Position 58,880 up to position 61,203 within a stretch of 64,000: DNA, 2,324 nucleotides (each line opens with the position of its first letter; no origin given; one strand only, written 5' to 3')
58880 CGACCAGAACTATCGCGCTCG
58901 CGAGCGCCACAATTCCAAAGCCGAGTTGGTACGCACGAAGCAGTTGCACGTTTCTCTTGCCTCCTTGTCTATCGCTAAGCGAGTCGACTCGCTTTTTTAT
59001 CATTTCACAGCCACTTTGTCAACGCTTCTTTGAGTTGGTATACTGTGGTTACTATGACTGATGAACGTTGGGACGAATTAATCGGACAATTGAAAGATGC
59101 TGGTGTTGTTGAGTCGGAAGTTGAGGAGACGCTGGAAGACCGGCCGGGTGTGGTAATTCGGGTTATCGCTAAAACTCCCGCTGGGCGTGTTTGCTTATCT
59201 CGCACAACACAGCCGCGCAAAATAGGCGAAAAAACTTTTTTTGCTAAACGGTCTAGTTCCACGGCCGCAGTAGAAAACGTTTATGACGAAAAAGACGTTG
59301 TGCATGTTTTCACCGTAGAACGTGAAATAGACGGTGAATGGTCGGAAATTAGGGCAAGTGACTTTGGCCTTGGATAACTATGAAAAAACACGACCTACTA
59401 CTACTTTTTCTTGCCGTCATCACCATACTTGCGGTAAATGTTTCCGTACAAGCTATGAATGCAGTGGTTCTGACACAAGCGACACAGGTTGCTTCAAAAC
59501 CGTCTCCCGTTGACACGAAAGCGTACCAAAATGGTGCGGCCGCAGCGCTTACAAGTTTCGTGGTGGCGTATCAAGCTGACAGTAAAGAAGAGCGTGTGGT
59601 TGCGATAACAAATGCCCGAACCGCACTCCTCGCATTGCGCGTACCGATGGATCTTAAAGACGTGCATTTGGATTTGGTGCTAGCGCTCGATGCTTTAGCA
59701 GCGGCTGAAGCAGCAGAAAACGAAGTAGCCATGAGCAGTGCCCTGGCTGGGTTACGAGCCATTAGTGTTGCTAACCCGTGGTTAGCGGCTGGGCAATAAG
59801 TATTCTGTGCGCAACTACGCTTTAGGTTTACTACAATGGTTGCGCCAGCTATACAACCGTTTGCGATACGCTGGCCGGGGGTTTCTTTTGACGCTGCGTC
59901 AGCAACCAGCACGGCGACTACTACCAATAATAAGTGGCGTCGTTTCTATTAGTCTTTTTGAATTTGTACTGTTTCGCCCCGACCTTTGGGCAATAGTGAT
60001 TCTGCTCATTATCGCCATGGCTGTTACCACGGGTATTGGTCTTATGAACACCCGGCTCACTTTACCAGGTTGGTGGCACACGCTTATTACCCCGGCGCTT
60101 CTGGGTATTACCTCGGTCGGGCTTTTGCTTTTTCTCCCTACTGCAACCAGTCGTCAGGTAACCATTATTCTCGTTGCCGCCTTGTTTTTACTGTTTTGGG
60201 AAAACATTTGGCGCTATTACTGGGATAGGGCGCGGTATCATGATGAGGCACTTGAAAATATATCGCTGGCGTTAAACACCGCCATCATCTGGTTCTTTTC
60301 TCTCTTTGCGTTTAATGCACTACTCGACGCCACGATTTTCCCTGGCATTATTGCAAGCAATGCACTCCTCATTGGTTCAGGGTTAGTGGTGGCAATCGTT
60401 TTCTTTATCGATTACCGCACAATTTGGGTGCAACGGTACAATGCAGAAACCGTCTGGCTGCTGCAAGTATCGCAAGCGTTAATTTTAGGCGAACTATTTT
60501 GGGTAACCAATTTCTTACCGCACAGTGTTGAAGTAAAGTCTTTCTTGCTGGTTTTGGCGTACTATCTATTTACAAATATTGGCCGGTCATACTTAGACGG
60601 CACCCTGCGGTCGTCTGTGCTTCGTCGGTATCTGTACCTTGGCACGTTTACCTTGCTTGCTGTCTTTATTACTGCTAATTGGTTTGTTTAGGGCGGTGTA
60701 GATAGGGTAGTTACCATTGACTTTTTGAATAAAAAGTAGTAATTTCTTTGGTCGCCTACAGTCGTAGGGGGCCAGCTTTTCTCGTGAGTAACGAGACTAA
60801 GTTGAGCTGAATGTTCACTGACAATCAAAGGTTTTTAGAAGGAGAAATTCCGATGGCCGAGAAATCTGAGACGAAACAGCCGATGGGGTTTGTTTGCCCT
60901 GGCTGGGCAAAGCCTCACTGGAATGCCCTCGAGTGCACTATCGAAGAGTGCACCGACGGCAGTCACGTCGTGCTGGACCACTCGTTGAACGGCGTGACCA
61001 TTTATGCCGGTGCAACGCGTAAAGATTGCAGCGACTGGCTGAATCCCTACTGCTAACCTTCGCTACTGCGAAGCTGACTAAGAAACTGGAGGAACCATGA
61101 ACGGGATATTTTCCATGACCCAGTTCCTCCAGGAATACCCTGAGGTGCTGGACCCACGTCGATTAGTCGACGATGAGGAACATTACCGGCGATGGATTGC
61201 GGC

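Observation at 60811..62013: High-GC, strong-SD three-gene module encoding a CDA-fold deaminase flanked by two small proteins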

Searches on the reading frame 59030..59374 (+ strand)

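Call 6: search_protein_families(library=pfam, proteins=[window:59030-59374:+], max_evalue=0.1)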
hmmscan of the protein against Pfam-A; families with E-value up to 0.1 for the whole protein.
window:59030-59374:+ (115 aa): 1 family
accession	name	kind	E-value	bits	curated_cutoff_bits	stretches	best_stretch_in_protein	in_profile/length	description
PF22943.2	HTH_68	-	0.057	13.5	27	1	20-44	12-36/45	Putative helix-turn-helix domain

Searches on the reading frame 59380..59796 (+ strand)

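Call 6: search_protein_families(library=pfam, proteins=[window:59380-59796:+], max_evalue=0.1)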
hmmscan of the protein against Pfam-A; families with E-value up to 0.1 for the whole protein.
window:59380-59796:+ (139 aa): 1 family
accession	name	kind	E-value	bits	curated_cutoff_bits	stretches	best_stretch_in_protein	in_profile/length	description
PF25728.1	US29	-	0.099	12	27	0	10-73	12-77/324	Cytomegalovirus US29 protein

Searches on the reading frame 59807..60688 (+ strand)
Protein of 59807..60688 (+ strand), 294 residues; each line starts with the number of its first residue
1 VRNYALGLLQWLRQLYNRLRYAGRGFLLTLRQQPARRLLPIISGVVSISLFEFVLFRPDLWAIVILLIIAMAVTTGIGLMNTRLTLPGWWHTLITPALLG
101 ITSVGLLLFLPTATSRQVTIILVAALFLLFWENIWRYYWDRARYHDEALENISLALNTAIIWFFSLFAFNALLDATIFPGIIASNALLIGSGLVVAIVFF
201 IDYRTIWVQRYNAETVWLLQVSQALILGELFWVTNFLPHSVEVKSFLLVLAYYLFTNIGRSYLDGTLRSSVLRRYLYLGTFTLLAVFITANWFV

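Call 6: search_protein_families(library=pfam, proteins=[window:59807-60688:+], max_evalue=0.1)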
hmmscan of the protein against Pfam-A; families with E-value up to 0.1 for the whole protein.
window:59807-60688:+ (294 aa): 1 family
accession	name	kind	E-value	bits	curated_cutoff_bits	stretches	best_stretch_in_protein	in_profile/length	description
PF18900.5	DUF5656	-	5.2e-08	33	23.3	1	50-284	12-234/242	Protein of unknown function (DUF5656)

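Call 37: search_protein_families(library=ncbifam, proteins=[window:59807-60688:+], max_evalue=0.001)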
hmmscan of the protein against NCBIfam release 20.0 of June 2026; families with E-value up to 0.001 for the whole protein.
window:59807-60688:+ (294 aa): 0 families

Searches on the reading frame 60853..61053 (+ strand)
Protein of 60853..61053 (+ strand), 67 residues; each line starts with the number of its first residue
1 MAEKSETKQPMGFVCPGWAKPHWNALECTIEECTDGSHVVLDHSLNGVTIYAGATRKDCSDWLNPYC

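Call 6: search_protein_families(library=pfam, proteins=[window:60853-61053:+], max_evalue=0.1)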
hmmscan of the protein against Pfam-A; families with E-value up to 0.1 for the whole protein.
window:60853-61053:+ (67 aa): 0 families

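Call 7: search_protein_families(library=ncbifam, proteins=[window:60853-61053:+], max_evalue=1)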
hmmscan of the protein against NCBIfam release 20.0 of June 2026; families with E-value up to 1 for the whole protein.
window:60853-61053:+ (67 aa): 0 families

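Call 8: search_protein_families(library=phrogs, proteins=[window:60853-61053:+], max_evalue=1)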
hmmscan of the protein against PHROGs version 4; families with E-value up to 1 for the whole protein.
window:60853-61053:+ (67 aa): 2 families
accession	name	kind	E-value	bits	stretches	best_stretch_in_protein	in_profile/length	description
phrog_21053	-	unknown function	0.12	13.1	1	26-56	3-33/78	-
phrog_23289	-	unknown function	0.14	13.2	1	30-41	2-13/35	-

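Call 9: search_protein_families(library=padloc, proteins=[window:60853-61053:+], max_evalue=1)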
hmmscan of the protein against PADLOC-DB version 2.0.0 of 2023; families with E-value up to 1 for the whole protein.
window:60853-61053:+ (67 aa): 0 families

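Call 18: find_homologous_proteins(query=window:60853-61053:+, max_evalue=0.01)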
Query window:60853-61053:+ (67 aa): 1 proteins with E <= 0.01 among 1 candidates.
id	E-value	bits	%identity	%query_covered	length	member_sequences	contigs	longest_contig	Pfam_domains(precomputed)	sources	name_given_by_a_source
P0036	1.9e-42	160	100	100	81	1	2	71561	-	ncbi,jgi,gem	ncbi:MAG: hypothetical protein WC052_04280 [Patescibacteria group bacterium]|jgi:hypothetical protei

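Call 59: search_solved_structures(query=window:60853-61053:+, max_evalue=10)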
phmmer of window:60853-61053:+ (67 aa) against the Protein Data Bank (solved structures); distinct sequences matched with E-value up to 10: 1.
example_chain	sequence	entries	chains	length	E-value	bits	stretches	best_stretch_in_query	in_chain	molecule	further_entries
2fqm_A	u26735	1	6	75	1.4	12.3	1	20-36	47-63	Phosphoprotein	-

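Call 92: find_related_loci(query=window:60853-61053:+, collection=viral_contigs, flank=5000)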
Query window:60853-61053:+ (67 aa) in viral_contigs; peptide patterns used: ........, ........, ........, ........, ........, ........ (x = any residue, [..] = any of these).
12 stretches matched a pattern, but none encodes a relative of the query by tblastn (E <= 1e-3).
